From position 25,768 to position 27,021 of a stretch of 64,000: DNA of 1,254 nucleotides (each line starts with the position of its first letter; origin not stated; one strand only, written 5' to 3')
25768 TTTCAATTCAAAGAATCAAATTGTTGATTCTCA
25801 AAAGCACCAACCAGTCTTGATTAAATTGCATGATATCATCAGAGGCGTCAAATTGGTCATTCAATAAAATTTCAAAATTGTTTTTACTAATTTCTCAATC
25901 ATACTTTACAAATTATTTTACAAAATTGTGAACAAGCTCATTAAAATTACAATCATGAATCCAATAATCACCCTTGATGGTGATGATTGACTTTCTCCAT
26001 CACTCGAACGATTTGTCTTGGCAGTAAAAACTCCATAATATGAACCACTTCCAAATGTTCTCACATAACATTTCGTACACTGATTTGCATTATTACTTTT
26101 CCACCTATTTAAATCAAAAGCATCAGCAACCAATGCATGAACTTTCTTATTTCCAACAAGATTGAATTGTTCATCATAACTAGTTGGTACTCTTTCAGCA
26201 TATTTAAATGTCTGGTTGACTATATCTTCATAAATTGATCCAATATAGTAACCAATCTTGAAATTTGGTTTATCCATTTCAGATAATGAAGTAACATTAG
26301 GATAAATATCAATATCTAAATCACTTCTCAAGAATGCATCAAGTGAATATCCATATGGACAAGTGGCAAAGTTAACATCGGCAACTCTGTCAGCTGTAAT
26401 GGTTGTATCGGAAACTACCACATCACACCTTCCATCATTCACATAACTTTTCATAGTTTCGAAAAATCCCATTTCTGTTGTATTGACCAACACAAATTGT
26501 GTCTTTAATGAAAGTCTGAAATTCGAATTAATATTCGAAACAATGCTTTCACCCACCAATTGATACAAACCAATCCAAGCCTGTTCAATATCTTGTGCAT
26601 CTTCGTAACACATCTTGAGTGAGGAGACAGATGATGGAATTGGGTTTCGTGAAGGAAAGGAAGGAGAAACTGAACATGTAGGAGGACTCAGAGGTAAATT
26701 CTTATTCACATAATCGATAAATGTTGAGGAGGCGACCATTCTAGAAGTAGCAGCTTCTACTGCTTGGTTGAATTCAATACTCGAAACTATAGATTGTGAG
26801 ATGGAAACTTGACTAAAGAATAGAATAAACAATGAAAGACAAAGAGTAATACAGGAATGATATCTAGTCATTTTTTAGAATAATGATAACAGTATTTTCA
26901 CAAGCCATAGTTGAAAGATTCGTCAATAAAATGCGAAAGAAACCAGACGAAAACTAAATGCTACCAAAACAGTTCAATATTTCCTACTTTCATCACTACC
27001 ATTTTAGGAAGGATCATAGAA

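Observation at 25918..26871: Standalone membrane-anchored protein with a bacterial periplasmic solute-binding (family 3) fold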

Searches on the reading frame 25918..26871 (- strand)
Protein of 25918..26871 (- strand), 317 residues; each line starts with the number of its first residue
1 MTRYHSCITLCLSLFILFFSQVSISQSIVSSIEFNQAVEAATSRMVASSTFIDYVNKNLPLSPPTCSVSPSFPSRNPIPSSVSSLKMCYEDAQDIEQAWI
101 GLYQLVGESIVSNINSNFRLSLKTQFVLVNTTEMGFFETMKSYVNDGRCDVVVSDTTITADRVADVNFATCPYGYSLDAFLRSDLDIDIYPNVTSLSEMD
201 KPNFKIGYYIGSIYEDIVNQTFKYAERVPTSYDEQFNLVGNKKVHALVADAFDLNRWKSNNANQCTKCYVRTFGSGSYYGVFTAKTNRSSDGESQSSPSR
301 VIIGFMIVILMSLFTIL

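Call 3: search_protein_families(library=pfam, proteins=[window:25918-26871:-], max_evalue=10)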
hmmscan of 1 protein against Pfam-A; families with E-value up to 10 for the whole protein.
window:25918-26871:- (317 aa): 2 families
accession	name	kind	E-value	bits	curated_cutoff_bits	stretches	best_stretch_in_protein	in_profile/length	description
PF00497.25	SBP_bac_3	-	8.9e-05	22.7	26.4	1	137-176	47-84/132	Bacterial extracellular solute-binding proteins, family 3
PF19446.4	DUF5984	-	0.13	12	23.8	1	205-246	59-92/245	Family of unknown function (DUF5984)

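Call 4: search_protein_families(library=ncbifam, proteins=[window:25918-26871:-], max_evalue=10)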
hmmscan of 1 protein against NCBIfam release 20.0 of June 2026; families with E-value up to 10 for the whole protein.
window:25918-26871:- (317 aa): 3 families
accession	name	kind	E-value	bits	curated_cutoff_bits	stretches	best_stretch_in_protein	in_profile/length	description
TIGR01096.1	3A0103s03R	subfamily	0.002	17.7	256.35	1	139-264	74-195/250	lysine/arginine/ornithine ABC transporter substrate-binding protein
NF008426.0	PRK11260.1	equivalog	0.023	14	312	1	133-226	85-172/266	cystine ABC transporter substrate-binding protein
NF011518.0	PRK14957.1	equivalog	0.063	11.9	775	1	154-201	276-323/546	DNA polymerase III subunits gamma and tau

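Call 5: search_solved_structures(query=window:25918-26871:-, max_evalue=10, show_alignments=2)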
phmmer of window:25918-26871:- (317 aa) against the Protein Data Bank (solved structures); distinct sequences matched with E-value up to 10: 7.
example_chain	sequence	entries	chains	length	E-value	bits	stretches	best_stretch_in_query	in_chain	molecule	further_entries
4zv1_A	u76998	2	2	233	0.00043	23.1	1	140-287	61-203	AncQR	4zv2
5tuj_C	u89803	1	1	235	0.015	18.1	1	134-251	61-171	Ancestral protein CDT-Anc1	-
5t0w_A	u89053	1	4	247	0.017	17.9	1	134-251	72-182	AncCDT-1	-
2iee_A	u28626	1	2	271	0.093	15.5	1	119-184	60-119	Probable ABC transporter extracellular-binding protein yckB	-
3ld9_A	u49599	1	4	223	0.41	13.4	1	153-200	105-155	Thymidylate kinase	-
5nhw_L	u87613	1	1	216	0.91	12.2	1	267-301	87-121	anti-human ActRII Bimagrumab Fab light-chain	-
4i62_A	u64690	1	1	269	0.98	12.1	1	129-226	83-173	Amino acid ABC transporter, periplasmic amino acid-binding protein, putative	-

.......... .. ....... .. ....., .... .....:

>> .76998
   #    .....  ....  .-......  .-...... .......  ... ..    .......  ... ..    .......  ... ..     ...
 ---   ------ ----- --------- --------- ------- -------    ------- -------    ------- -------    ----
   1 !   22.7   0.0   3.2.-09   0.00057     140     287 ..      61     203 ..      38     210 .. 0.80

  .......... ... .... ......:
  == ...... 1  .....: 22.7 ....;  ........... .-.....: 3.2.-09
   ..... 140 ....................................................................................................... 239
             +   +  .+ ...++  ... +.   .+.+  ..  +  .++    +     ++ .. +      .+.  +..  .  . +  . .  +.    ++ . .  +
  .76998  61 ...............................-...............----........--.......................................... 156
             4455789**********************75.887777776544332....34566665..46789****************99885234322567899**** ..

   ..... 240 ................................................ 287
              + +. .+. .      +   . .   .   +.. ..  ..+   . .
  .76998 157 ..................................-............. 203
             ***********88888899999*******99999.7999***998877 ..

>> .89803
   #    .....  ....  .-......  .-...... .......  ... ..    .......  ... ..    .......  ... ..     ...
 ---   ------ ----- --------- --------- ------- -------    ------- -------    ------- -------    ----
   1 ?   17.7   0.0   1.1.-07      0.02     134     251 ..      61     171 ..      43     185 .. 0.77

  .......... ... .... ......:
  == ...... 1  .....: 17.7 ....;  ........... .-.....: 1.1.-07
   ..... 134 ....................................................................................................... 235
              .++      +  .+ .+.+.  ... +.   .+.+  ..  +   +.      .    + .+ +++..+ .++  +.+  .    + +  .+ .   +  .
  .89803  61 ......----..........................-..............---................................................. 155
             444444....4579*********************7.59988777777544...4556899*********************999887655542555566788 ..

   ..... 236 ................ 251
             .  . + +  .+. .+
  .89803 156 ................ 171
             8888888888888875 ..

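Call 6: find_homologous_proteins(query=window:25918-26871:-, max_evalue=0.001)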
Query window:25918-26871:-: 844 candidates shared short words with the query, none scored E <= 0.001.

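Call 9: find_encoding_contigs(protein=window:25918-26871:-, flank=10000)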
Protein window:25918-26871:- (317 aa): no gene with exactly this product is on record in the collection.

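Call 17: search_protein_representatives(protein=window:25918-26871:-)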
Query: 317 residues. Proteins with E-value up to 0.001 (for the whole library): 105; up to 1e-10: 47; up to 1e-30: 19. The best 105 are listed.
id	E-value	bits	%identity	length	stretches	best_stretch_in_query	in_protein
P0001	3.4e-69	250.0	42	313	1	26-296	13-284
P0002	3.6e-57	210.6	39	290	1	7-286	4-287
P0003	9.6e-54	199.3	40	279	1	12-270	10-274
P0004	9.4e-53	196.1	36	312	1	23-309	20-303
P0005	3.6e-51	190.9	40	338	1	26-291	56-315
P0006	6.6e-51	190.0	33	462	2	62-310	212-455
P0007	9.1e-49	183.0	62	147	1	10-152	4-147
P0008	5.2e-46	173.9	34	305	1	13-306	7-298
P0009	1.1e-39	153.1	35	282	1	50-314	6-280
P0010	1.8e-35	139.3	28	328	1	7-313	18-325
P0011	3.2e-35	138.5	34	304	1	25-313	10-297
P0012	1.9e-34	135.9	38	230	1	9-205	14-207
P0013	2.0e-33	132.6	32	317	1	22-308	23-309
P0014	1.5e-32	129.7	34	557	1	14-310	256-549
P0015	4.5e-32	128.2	36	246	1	13-225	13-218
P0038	1.7e-15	73.8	25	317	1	6-313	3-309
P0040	3.6e-14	69.4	28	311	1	29-305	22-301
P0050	1.9e-10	57.2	31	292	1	115-289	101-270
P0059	2.1e-09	53.7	27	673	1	106-310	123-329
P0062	7.7e-09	51.9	28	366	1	108-299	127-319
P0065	2.5e-08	50.2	28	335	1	36-299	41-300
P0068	2.0e-07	47.3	34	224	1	110-267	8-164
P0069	2.3e-07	47.1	32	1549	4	142-239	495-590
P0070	2.3e-07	47.1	28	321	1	27-245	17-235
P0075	1.2e-06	44.7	21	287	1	50-296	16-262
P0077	2.2e-06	43.8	29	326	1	110-251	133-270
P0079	2.6e-06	43.6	29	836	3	145-275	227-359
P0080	3.1e-06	43.4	30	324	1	98-285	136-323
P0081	3.9e-06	43.0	29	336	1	67-197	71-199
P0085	7.7e-06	42.1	28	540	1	109-271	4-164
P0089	4.0e-05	39.7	25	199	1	110-285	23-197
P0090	4.4e-05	39.6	30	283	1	129-273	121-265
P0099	2.9e-04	36.9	24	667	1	115-287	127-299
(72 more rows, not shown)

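Call 18: list_cluster_members(proteins=[P0001, P0002, P0003, P0004, P0005, P0006, P0008, P0010, P0013, P0014])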
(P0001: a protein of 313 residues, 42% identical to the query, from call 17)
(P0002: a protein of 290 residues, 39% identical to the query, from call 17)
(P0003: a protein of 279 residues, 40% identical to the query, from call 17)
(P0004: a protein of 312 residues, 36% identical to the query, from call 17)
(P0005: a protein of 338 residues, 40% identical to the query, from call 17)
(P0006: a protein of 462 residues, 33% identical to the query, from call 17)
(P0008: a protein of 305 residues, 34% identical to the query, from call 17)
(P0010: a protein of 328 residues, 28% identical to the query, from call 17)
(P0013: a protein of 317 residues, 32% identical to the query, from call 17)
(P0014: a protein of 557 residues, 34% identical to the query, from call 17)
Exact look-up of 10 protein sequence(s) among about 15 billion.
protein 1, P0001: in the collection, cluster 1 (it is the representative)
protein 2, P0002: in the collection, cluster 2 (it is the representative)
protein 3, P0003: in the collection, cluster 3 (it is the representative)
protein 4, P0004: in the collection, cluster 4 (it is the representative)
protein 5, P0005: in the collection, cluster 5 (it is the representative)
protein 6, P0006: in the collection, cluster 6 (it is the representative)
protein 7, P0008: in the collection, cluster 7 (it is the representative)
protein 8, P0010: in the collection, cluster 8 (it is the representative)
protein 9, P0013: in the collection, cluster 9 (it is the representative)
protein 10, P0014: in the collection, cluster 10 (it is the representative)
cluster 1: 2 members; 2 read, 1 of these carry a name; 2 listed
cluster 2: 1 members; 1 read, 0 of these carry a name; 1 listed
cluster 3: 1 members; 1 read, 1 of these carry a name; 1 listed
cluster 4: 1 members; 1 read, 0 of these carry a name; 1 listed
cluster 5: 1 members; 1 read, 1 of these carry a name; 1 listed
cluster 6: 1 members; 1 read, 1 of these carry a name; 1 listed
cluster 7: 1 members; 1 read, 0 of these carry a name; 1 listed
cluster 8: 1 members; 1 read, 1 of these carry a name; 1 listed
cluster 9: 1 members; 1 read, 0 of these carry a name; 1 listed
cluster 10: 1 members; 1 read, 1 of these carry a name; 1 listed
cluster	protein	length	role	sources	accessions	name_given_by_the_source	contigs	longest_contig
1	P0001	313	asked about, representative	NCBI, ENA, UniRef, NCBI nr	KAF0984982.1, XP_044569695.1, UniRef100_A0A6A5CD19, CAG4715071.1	hypothetical protein FDP41_000021 [Naegleria fowleri] | Solute-binding protein family 3/N-terminal domain-containing protein n=1 Tax=Naegleria ... | uncharacterized protein FDP41_000021 [Naegleria fowleri]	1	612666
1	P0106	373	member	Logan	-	-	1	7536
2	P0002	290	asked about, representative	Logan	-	-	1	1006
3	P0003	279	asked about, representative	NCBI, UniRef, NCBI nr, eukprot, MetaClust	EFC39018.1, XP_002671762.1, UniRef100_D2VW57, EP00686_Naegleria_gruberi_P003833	predicted protein [Naegleria gruberi] | Predicted protein n=1 Tax=Naegleria gruberi TaxID=5762 RepID=D2VW57_NAEGR | uncharacterized protein NAEGRDRAFT_73258 [Naegleria gruberi]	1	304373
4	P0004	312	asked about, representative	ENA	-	-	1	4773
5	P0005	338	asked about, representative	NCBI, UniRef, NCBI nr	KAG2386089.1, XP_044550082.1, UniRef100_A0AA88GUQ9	hypothetical protein C9374_002535 [Naegleria lovaniensis] | Solute-binding protein family 3/N-terminal domain-containing protein n=1 Tax=Naegleria ... | uncharacterized protein C9374_002535 [Naegleria lovaniensis]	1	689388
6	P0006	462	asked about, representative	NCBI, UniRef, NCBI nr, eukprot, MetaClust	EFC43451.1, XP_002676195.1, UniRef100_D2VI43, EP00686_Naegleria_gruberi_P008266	predicted protein [Naegleria gruberi] | Predicted protein n=1 Tax=Naegleria gruberi TaxID=5762 RepID=D2VI43_NAEGR | uncharacterized protein NAEGRDRAFT_68554 [Naegleria gruberi]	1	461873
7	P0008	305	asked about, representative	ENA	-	-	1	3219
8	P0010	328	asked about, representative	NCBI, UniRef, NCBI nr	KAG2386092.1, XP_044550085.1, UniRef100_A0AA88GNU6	hypothetical protein C9374_002538 [Naegleria lovaniensis] | Solute-binding protein family 3/N-terminal domain-containing protein n=1 Tax=Naegleria ... | uncharacterized protein C9374_002538 [Naegleria lovaniensis]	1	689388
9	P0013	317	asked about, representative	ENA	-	-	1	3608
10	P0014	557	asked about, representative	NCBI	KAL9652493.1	hypothetical protein ABK040_000065 [Willaertia magna]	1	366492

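Call 22: predict_structure(protein=window:25918-26871:-)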
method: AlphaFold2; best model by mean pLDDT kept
length: 317 residues; sequences in the alignment: 1
mean_pLDDT: 36.4   pTM: 0.19
mean pLDDT of the five models: 36.4, 32.9, 32.8, 31.9, 31.8
residues with pLDDT >= 90: 0; 70-90: 20; 50-70: 22; < 50: 275
segments of 3 or more residues with pLDDT < 50: 23-297
pLDDT, mean of each block of 10 residues (from residue 1): 67 68 40 35 30 33 28 30 31 31 32 30 30 33 34 29 31 32 29 27 25 28 26 27 32 38 38 34 35 47 73 69
secondary structure, 60 per line:
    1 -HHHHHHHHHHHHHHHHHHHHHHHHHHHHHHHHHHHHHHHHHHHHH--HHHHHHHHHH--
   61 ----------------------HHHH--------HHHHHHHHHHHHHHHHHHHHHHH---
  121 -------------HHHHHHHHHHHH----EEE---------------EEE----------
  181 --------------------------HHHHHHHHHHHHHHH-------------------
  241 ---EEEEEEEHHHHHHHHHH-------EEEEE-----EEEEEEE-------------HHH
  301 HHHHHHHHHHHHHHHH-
elements in order: H2-46 H49-58 H83-86 H95-117 H134-145 E150-152 E168-170 H207-221 E244-250 H251-260 E268-272 E278-284 H298-316

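Call 24: find_homologous_proteins(query=A1, max_evalue=0.001)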
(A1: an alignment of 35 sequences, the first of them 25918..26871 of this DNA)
Query A1 (35 sequences) (317 aa, profile of the alignment): 6 proteins with E <= 0.001 among 5938 candidates.
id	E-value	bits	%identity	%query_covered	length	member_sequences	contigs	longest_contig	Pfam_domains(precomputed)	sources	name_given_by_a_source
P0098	6.3e-65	237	25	68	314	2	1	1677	PF00497.26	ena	-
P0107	2.5e-55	206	23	67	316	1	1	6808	PF00497.26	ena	-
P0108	9.1e-52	194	23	65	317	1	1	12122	PF00497.26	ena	-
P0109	1.5e-32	131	25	28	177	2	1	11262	-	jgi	-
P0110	6.1e-9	54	29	17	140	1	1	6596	-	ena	-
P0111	1.0e-6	46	33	21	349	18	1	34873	PF00497.26,PF00060.33,PF00520.38,PF10613.15,PF07885.23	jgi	-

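Call 26: search_protein_families(library=pfam, alignment_id=A1, max_evalue=0.01)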
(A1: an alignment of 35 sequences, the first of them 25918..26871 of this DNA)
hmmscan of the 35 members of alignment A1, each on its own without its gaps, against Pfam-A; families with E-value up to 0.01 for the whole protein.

A. member 1, window:25918-26871:- (317 aa): 1 family
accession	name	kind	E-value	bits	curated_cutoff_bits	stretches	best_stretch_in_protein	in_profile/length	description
PF00497.25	SBP_bac_3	-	8.9e-05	22.7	26.4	1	137-176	47-84/132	Bacterial extracellular solute-binding proteins, family 3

B. families by the number of members that match (of 35 scanned): 9 families
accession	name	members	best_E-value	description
PF00497.25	SBP_bac_3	19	1.4e-09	Bacterial extracellular solute-binding proteins, family 3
PF07974.19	EGF_2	1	3.3e-07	EGF-like domain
PF23106.1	EGF_Teneurin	1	4.8e-06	Teneurin-like EGF domain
PF25024.1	EGF_TEN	1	0.00074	Teneurin EGF domain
PF16575.11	CLP1_P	1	0.0017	mRNA cleavage and polyadenylation factor CLP1 P-loop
PF13531.11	SBP_bac_11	1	0.0028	Bacterial extracellular solute-binding protein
PF25820.1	DUF7949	1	0.007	Domain of unknown function (DUF7949)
PF20498.3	DUF6728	1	0.0082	Family of unknown function (DUF6728)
PF06195.18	DUF996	1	0.0093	Protein of unknown function (DUF996)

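Call 27: search_solved_structures(query=A1, max_evalue=0.001, show_alignments=2)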
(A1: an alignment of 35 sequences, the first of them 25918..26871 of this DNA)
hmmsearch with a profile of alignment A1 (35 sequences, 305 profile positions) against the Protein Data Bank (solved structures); distinct sequences matched with E-value up to 0.001: 100 (the best 60 are shown).
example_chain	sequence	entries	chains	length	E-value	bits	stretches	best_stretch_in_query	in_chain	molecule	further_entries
5tuj_C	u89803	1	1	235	1.9e-25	93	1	130-254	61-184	Ancestral protein CDT-Anc1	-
5t0w_A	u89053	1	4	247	2.1e-25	92.8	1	130-254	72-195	AncCDT-1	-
4zv1_A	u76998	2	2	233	5.8e-19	71.7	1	114-270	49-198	AncQR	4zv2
5jos_A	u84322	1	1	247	2.8e-18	69.4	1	130-256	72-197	Cyclohexadienyl dehydratase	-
5eyf_A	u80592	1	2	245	4.6e-17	65.4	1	136-252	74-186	Glutamate ABC superfamily ATP binding cassette transporter, binding protein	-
6h30_A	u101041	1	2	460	6.9e-16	61.6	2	129-253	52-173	Glutamine ABC transporter permease and substrate binding protein protein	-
6wup_A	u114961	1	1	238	5.3e-15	58.7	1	131-258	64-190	Ancestral cyclohexadienyl dehydratase, AncCDT-5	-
9e2b_A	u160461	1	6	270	8e-15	58.1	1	133-242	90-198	ABC-type transporter, periplasmic subunit family 3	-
4h5f_A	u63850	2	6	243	1.5e-14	57.2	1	129-258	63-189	Amino acid ABC superfamily ATP binding cassette transporter, binding protein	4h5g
4i62_A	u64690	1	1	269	3.2e-14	56.1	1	129-253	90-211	Amino acid ABC transporter, periplasmic amino acid-binding protein, putative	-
3kzg_A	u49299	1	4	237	5.4e-13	52.1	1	129-252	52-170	Arginine 3rd transport system periplasmic binding protein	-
1xt8_A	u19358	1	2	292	2.9e-12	49.7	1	135-252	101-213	putative amino-acid transporter periplasmic solute-binding protein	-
2y7i_A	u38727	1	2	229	8.4e-12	48.2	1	129-253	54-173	STM4351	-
4f3s_A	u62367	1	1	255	9e-12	48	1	120-273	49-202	Putative periplasmic binding protein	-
4dz1_A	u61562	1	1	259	9.2e-12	48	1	120-273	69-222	DalS D-Alanine transporter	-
1ggg_A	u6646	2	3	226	3.9e-10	42.7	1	129-272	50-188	GLUTAMINE BINDING PROTEIN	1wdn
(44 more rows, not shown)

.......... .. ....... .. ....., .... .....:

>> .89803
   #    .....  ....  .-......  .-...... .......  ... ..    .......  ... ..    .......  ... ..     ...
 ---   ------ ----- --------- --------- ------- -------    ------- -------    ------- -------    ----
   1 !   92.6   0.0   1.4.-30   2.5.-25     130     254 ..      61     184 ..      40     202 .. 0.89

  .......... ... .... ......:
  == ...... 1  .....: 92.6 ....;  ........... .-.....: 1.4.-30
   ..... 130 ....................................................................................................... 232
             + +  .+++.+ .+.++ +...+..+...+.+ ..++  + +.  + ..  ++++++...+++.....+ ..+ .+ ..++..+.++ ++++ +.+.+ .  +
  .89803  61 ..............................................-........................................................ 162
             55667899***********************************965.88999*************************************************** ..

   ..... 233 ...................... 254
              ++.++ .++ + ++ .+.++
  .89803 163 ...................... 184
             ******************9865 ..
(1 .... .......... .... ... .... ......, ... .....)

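Call 28: list_cluster_members(proteins=[P0007, P0012, P0059, P0099, P0085, P0069, P0079, P0062, P0065, P0070])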
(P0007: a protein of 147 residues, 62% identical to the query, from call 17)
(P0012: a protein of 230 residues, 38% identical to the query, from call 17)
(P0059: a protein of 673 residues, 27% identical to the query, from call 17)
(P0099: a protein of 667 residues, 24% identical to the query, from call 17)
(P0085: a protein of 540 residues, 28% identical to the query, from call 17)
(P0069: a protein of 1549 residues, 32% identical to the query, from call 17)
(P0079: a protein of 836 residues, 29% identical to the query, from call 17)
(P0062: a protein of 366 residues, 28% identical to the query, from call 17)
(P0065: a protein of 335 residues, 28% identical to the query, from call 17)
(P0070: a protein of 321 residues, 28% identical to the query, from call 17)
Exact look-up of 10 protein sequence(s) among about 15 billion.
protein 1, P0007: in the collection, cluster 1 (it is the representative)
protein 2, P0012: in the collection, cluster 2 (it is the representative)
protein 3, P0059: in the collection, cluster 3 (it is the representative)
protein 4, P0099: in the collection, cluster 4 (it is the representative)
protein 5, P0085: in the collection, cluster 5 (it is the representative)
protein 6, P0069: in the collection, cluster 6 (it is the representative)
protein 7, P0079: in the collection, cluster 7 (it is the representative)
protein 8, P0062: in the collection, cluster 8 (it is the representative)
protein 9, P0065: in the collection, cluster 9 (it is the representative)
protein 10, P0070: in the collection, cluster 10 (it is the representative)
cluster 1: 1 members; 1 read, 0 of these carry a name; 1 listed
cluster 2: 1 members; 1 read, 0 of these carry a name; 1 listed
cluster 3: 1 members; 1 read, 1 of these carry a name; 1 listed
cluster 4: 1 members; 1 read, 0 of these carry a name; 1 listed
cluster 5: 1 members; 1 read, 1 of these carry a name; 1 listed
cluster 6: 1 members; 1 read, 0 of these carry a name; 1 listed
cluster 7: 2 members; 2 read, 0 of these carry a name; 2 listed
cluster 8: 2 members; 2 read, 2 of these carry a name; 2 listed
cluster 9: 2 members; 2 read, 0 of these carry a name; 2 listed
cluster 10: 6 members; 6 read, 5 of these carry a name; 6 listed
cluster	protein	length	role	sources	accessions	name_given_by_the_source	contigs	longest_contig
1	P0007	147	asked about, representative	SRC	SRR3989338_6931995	-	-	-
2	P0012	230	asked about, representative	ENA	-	-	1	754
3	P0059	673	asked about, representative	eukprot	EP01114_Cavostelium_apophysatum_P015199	TRINITY_DN4098_c0_g1_i1.p1 TRINITY_DN4098_c0_g1~~TRINITY_DN4098_c0_g1_i1.p1 ORF ...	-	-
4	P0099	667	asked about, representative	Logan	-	-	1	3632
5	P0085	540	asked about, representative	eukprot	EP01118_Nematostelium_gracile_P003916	TRINITY_DN1460_c0_g1_i1.p1 TRINITY_DN1460_c0_g1~~TRINITY_DN1460_c0_g1_i1.p1 ORF ...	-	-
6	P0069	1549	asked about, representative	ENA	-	-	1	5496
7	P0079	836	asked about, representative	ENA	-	-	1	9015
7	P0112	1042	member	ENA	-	-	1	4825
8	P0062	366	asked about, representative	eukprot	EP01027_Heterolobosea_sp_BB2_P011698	GEZU01017018.1.p1 GENE.GEZU01017018.1~~GEZU01017018.1.p1 ORF type:complete len:367 ...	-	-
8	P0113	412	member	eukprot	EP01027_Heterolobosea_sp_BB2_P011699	GEZU01017019.1.p1 GENE.GEZU01017019.1~~GEZU01017019.1.p1 ORF type:complete len:413 ...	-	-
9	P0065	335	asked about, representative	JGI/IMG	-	-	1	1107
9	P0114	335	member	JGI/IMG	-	-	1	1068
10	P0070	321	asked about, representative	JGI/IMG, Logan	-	ABC-type amino acid transport substrate-binding protein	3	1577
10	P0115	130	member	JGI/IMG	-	ABC-type amino acid transport substrate-binding protein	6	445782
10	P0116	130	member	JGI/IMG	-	ABC-type amino acid transport substrate-binding protein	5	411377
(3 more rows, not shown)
